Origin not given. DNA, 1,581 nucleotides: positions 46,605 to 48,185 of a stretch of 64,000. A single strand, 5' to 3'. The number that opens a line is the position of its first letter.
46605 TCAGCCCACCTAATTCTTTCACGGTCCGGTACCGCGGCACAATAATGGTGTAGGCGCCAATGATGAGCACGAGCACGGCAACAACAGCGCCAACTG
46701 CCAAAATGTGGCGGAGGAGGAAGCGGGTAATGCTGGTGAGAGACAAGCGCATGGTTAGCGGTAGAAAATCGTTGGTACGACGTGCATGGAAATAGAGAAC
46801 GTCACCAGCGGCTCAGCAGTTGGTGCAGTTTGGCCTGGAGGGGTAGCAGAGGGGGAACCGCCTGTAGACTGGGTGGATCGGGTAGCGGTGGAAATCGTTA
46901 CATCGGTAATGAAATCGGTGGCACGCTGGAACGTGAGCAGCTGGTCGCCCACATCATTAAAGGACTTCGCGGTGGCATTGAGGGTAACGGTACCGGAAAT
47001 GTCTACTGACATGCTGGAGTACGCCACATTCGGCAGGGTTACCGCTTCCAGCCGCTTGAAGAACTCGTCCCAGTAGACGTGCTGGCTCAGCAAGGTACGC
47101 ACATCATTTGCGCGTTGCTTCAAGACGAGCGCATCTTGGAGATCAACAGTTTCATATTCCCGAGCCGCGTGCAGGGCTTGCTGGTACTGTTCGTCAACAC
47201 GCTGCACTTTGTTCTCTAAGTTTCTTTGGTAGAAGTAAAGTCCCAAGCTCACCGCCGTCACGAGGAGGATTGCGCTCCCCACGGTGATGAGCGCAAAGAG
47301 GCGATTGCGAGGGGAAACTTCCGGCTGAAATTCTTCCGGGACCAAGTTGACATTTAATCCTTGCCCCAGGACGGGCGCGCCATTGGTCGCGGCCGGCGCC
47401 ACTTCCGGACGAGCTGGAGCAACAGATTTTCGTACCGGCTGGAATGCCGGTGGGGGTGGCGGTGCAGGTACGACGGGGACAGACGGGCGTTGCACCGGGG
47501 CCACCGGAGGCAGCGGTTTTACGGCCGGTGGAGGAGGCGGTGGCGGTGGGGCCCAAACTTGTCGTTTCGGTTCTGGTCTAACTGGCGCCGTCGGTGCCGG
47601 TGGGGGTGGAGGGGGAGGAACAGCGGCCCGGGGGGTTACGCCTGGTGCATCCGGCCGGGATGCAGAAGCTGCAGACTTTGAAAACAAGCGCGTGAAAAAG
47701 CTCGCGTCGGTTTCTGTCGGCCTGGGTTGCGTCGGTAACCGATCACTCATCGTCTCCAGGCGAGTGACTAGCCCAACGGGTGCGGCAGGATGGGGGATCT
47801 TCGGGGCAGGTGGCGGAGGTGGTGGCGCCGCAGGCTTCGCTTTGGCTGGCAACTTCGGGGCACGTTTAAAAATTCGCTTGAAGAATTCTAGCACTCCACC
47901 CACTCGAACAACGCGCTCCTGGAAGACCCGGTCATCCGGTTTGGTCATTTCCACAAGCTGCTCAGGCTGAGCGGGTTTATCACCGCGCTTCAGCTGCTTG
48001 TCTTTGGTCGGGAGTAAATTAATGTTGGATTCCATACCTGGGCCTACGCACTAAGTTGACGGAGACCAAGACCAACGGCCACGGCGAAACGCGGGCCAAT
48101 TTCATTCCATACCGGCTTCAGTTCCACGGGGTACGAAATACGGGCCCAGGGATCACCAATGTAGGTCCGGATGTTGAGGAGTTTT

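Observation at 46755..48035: PilN with a ~230-aa cytoplasmic polyproline insertion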

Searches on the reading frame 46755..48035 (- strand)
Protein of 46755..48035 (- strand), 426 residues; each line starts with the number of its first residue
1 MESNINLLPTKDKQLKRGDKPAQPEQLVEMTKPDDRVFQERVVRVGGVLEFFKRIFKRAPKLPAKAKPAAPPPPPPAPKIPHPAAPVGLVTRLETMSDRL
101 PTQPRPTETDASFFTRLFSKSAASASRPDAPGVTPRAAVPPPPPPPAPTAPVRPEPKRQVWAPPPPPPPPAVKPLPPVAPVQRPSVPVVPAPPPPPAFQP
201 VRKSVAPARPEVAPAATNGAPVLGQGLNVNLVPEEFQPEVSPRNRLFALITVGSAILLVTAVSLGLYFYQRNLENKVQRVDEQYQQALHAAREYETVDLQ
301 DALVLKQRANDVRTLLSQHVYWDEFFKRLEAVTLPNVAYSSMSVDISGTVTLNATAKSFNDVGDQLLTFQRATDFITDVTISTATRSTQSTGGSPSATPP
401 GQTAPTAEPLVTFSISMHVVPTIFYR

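Call 5: search_protein_families(library=pfam, proteins=[window:46755-48035:-], max_evalue=0.01)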
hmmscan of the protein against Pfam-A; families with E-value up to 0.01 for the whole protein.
window:46755-48035:- (426 aa): 2 families
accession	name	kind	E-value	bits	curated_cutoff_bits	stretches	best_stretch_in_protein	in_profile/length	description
PF13800.11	Sigma_reg_N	-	0.00053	20.6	26.3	0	323-364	47-88/91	Sigma factor regulator N-terminal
PF05137.18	PilN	-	0.0038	17.7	22.8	1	325-416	2-75/78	Fimbrial assembly protein (PilN)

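Call 22: find_related_loci(query=A1, collection=genome_contigs, flank=6000)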
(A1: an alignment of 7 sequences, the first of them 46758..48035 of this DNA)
Query A1 (426 aa) in genome_contigs; peptide patterns used: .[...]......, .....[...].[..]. (x = any residue, [..] = any of these).
98 stretches matched a pattern; 10 encode a relative of the query (tblastn E <= 1e-3); 9 distinct loci.
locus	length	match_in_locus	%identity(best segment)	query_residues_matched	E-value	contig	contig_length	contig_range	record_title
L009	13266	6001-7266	49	1-426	3e-103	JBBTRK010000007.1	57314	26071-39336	MAG: Patescibacteria group bacterium isolate H52-bin111_1 H52_bin111_1_000000000007, whole genome shotgun sequence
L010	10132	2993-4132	72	1-426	1e-98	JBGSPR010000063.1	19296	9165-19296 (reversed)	MAG: Patescibacteria group bacterium isolate JTS-AC309 k141_2592226, whole genome shotgun sequence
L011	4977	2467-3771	41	1-426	1e-90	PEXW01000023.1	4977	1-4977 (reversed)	MAG: Candidatus Kerfeldbacteria bacterium CG08_land_8_20_14_0_20_43_14 CG08_land_8_20_14_0.20_scaffold_16052_c, whole ge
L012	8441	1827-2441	48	215-426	1e-56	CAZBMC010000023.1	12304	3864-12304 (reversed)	MAG TPA_asm: uncultured Gammaproteobacteria bacterium isolate SRP329715_co1_47 genome assembly, contig: NODE_7837_length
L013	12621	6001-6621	47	217-426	6e-54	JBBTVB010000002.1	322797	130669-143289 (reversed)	MAG: Patescibacteria group bacterium isolate H32-bin092_1 H32_bin092_1_000000000002, whole genome shotgun sequence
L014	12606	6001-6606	48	221-426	9e-53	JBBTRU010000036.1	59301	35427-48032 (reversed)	MAG: Patescibacteria group bacterium isolate H51-bin156_1 H51_bin156_1_000000000036, whole genome shotgun sequence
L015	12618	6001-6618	41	220-426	1e-49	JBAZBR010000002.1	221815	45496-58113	MAG: Patescibacteria group bacterium isolate SO_2017_GW1_117 NODE_447_length_221815_cov_1.445924_OW334_2017, whole genom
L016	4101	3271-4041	41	1-245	3e-35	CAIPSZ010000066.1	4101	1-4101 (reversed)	Candidatus Kerfeldbacteria bacterium isolate T7-022_bin-570 genome assembly, contig: bin-570:066/195, whole genome shotg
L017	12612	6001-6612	53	221-426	2e-65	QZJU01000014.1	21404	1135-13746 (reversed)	MAG: Candidatus Parcubacteria bacterium isolate SURF_31 contig-100_3690_length_21404_read_count_3305923, whole genome sh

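Call 39: search_protein_representatives(protein=window:46758-48035:-)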
Query: 426 residues. Proteins with E-value up to 0.001 (for the whole library): 1722; up to 1e-10: 603; up to 1e-30: 9. The best 150 are listed.
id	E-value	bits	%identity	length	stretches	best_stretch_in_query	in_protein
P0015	7.9e-106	370.8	54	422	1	1-426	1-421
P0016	2.5e-97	342.8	51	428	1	1-425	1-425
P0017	3.9e-83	296.0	44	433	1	1-425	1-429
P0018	4.3e-83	295.9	46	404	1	1-426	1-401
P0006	5.9e-66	239.4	56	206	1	223-426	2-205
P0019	2.7e-39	151.6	39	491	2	100-394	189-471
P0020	1.7e-33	132.5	33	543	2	68-426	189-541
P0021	3.0e-32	128.4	33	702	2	134-425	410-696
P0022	1.5e-31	126.1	38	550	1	112-424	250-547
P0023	1.4e-30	122.9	36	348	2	164-392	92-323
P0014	1.7e-30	122.7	53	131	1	298-426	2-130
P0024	9.9e-30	120.1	32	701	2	137-425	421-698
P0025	4.4e-29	118.0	39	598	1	222-425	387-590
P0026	9.3e-29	116.9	38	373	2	135-425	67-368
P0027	2.3e-28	115.6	36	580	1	154-426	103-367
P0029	3.3e-28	115.1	35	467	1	1-410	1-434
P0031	5.6e-28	114.3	31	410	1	4-388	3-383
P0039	2.7e-26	108.8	38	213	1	224-425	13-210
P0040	3.5e-26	108.4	30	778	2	81-425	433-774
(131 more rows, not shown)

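Call 45: list_cluster_members(proteins=[P0015, P0016, P0017, P0018, P0021, P0040, P0020, P0029, P0031])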
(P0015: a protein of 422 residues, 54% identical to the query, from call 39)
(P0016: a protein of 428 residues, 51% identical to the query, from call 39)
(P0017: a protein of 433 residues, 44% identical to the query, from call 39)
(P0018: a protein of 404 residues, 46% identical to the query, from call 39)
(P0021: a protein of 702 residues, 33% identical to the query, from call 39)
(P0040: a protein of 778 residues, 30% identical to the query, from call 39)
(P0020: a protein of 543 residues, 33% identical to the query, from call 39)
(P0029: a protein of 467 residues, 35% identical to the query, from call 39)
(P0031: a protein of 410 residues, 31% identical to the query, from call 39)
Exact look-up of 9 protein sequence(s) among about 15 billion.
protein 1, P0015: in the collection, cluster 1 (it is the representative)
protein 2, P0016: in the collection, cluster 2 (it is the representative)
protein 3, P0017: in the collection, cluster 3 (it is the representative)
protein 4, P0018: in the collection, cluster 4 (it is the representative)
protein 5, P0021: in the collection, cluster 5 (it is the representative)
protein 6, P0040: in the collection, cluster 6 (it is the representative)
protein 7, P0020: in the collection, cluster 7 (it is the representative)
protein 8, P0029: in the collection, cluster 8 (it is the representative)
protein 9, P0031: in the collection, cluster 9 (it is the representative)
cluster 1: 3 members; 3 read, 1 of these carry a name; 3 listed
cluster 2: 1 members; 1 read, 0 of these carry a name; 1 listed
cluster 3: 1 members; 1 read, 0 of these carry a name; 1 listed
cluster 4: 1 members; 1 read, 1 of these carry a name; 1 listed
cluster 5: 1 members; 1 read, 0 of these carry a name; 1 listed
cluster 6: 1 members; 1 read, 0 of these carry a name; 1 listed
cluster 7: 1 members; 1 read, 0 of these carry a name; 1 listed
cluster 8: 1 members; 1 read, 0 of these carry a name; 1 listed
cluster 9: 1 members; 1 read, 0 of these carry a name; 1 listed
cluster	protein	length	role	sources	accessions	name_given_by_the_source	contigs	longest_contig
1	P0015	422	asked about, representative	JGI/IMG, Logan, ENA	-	-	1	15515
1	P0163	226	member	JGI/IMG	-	Tfp pilus assembly protein PilN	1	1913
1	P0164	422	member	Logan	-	-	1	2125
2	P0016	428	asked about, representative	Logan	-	-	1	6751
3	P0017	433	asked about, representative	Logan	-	-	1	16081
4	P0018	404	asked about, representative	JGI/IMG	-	hypothetical protein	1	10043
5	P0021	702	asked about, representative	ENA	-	-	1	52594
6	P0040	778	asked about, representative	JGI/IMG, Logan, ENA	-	-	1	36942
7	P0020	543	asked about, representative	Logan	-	-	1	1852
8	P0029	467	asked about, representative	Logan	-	-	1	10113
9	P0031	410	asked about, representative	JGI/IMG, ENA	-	-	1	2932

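Call 54: predict_structure(alignment_id=A2)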
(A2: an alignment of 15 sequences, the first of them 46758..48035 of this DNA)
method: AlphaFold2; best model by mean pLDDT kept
length: 426 residues; sequences in the alignment: 15
mean_pLDDT: 60.0   pTM: 0.29
mean pLDDT of the five models: 60.0, 59.4, 57.3, 55.9, 54.7
residues with pLDDT >= 90: 11; 70-90: 135; 50-70: 114; < 50: 166
segments of 3 or more residues with pLDDT < 50: 1-8, 10-43, 58-69, 78-138, 155-161, 182-185, 198-213, 215-228, 392-394
pLDDT, mean of each block of 10 residues (from residue 1): 42 37 37 43 51 56 45 56 38 30 35 40 34 48 64 48 68 62 55 59 38 37 46 50 66 81 85 85 81 72 76 60 81 87 78 89 89 87 78 51 64 89 67
secondary structure, 60 per line:
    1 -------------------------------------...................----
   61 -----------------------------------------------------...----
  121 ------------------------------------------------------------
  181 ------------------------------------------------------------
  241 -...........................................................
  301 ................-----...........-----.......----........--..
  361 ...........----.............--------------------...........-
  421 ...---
elements in order: H38-56 H242-316 H322-332 E338-344 E349-356 H359-371 E376-388 E409-419

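Call 56: fold_search(model_id=the predicted structure, library=pdb)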
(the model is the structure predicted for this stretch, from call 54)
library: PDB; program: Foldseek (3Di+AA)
matches with E <= 10: 689; with E <= 0.001: 1
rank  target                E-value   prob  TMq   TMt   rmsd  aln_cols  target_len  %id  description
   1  2w7v_A                3.9e-04  1.00  0.17  0.74   3.3       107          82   13  periplasmic domain of EpsL from Vibrio parahaemolyticus (released 2010-03-31)
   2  3jc8_Oa               2.5e-03  0.94  0.14  0.26  12.7       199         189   12  Architectural model of the type IVa pilus machine in a piliated state (released 2016-03-16)
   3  5hl8_A                7.8e-03  1.00  0.14  0.63   5.7       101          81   16  1.93 Angstrom resolution crystal structure of a pullulanase-specific type II secretion system integral cytoplasmic mem (released 2016-01-27)
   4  5n7l                  8.9e-03  1.00  0.14  0.67   4.5        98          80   13  Crystal structure of the periplasmic domain of XcpY, tI crystal form. (released 2018-03-14)
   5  6ghu_A                2.4e-02  1.00  0.14  0.70   4.4        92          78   12  Crystal structure of the periplasmic domain of XcpY, oP crystal form. (released 2018-11-21)
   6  6i6w                  8.2e-02  0.90  0.15  0.50   6.1       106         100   13  Circular permutant of ribosomal protein S6, adding 6aa to C terminal of P68-69 (released 2019-11-27)
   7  6i6u_B                8.2e-02  0.69  0.14  0.42   7.8       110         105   10  Circular permutant of ribosomal protein S6, adding 9aa to N terminal of P81-82, L75A mutant (released 2019-11-27)
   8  9fkb_Pa               8.2e-02  0.38  0.12  0.25   7.2       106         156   12  Tail of emppty Haloferax tailed virus 1 (released 2025-06-18)
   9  6i6o_B                1.1e-01  0.72  0.14  0.43   7.6       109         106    9  Circular permutant of ribosomal protein S6, swap helix 2, L75A mutant (released 2019-11-27)
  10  6kny_B                1.1e-01  0.54  0.13  0.26  11.1       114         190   11  Structure of Amuc_1100 without transmembrane region from Akkermansia muciniphila (released 2020-04-15)
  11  6i6s_A                1.4e-01  0.60  0.14  0.45   7.2       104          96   10  Circular permutant of ribosomal protein S6, adding 9aa to C terminal of P68-69, L75A mutant (released 2019-11-27)
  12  5uvr                  1.5e-01  0.66  0.15  0.49   5.4       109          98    7  The core region of PilO from the type IV pilus system of Pseudomonas aeruginosa (released 2018-02-21)
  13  6i6y                  1.6e-01  0.54  0.14  0.43   6.3       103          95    8  Circular permutant of ribosomal protein S6, swap helix 2 (released 2019-11-27)
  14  9d94_Ia               1.6e-01  0.54  0.12  0.31   6.1       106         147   15  Mycobacteriophage Bxb1 portal and connector assembly - Composite map and model (released 2024-09-25)
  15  8kef_a                1.8e-01  0.12  0.09  0.13  10.1       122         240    7  Cyanophage A-1(L) neck/gp7-terminator (released 2024-04-17)
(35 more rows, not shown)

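Call 57: find_encoding_contigs(protein=P0040, flank=5000, max_places=1)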
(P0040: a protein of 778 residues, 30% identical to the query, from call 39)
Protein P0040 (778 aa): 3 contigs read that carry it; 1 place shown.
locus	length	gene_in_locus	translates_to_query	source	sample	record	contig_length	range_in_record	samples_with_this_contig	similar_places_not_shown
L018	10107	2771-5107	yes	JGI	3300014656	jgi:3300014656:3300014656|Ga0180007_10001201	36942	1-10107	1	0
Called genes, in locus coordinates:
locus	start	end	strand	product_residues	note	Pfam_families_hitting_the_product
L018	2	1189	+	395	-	?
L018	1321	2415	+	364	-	PF11104:PilM_2, PF06723:MreB_Mbl (faint), PF14450:FtsA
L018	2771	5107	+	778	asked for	-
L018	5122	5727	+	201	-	-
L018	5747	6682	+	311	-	-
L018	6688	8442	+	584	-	PF13191:AAA_16 (faint), PF05157:MshEN, PF00437:T2SSE, PF13555:AAA_29 (faint)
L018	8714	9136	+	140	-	PF00072:Response_reg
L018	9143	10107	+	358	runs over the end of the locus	PF00437:T2SSE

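Call 58: find_encoding_contigs(protein=P0021, flank=5000, max_places=1)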
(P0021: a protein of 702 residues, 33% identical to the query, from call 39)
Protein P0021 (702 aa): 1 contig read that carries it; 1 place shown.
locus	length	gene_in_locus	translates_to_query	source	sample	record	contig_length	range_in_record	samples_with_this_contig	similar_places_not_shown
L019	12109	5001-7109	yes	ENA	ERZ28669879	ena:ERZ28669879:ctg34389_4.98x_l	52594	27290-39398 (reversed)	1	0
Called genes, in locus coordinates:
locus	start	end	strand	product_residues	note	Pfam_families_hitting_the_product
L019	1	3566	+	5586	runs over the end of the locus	?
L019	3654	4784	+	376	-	PF11104:PilM_2, PF06723:MreB_Mbl (faint), PF14450:FtsA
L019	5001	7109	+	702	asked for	-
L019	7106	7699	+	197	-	-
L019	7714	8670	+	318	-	-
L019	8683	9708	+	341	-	PF05157:MshEN, PF00437:T2SSE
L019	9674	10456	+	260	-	PF00437:T2SSE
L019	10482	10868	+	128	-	PF00072:Response_reg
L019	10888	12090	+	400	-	PF28597:T2SSF_N, PF00482:T2SSF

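Call 59: search_protein_families(library=ncbifam, proteins=[window:46758-48035:-, P0040, P0021], max_evalue=0.1)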
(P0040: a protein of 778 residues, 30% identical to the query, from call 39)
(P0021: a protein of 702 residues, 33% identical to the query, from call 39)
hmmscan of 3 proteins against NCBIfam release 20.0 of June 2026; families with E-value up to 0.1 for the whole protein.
window:46758-48035:- (426 aa): 2 families
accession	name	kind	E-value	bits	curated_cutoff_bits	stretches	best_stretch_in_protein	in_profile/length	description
NF045709.1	Amuc_1101_fam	equivalog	0.011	14.6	650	1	227-333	355-461/608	Amuc_1101 family PilM-like pilus complex protein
TIGR01495.1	ETRAMP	paralog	0.08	13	32.75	0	246-277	53-84/85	ETRAMP family protein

P0040 (778 aa): 2 families
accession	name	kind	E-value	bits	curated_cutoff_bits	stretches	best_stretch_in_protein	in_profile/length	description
NF045709.1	Amuc_1101_fam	equivalog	0.005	15.7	650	1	574-690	354-471/608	Amuc_1101 family PilM-like pilus complex protein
NF041207.1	tRNA_bind_PBP11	equivalog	0.023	14.6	100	0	588-640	27-78/104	tRNA-binding protein Pbp11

P0021 (702 aa): 1 family
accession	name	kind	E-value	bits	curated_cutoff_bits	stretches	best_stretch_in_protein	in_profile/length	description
NF006993.0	PRK09458.1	equivalog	0.011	16.1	90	1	517-590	2-67/75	envelope stress response membrane protein PspB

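Call 60: search_protein_families(library=pfam, proteins=[P0040, P0021, P0025, P0029, P0015], max_evalue=0.01)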
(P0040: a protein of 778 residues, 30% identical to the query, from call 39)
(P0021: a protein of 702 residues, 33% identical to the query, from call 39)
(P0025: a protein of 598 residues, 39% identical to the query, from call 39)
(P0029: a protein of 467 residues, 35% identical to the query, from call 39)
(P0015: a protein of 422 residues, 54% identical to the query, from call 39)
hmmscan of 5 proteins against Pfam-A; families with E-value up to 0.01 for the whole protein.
P0040 (778 aa): 0 families

P0021 (702 aa): 0 families

P0025 (598 aa): 0 families

P0029 (467 aa): 0 families

P0015 (422 aa): 1 family
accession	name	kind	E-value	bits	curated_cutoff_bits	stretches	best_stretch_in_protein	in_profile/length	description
PF05137.18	PilN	-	0.0033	17.9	22.8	1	323-389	2-67/78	Fimbrial assembly protein (PilN)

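Call 61: search_protein_families(library=pfam, alignment_id=A2, max_evalue=0.05)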
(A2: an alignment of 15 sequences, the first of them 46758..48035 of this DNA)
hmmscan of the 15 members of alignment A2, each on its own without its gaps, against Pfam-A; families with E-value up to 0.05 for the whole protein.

A. member 1, window:46758-48035:- (426 aa): 2 families
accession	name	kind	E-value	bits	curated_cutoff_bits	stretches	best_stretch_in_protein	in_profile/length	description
PF13800.11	Sigma_reg_N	-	0.00053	20.6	26.3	0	323-364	47-88/91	Sigma factor regulator N-terminal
PF05137.18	PilN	-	0.0038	17.7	22.8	1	325-416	2-75/78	Fimbrial assembly protein (PilN)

B. families by the number of members that match (of 15 scanned): 5 families
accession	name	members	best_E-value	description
PF05137.18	PilN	5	5.9e-05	Fimbrial assembly protein (PilN)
PF13800.11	Sigma_reg_N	2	0.00053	Sigma factor regulator N-terminal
PF16326.10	ABC_tran_CTD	1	0.021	ABC transporter C-terminal domain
PF12576.13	DUF3754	1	0.04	Protein of unknown function (DUF3754)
PF19962.4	EAD9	1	0.048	Effector-associated domain 9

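Call 71: find_encoding_contigs(protein=P0039, flank=4000, max_places=1)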
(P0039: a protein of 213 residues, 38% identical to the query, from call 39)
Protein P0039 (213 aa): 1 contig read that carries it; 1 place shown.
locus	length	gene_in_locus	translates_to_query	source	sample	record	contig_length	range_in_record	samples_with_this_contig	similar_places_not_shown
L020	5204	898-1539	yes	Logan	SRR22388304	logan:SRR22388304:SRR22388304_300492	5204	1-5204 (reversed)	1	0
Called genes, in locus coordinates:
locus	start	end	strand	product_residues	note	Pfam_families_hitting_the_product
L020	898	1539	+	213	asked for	-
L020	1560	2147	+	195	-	PF04350:PilO (weak)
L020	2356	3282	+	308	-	-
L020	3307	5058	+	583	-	PF05157:MshEN, PF00437:T2SSE, PF13555:AAA_29 (faint)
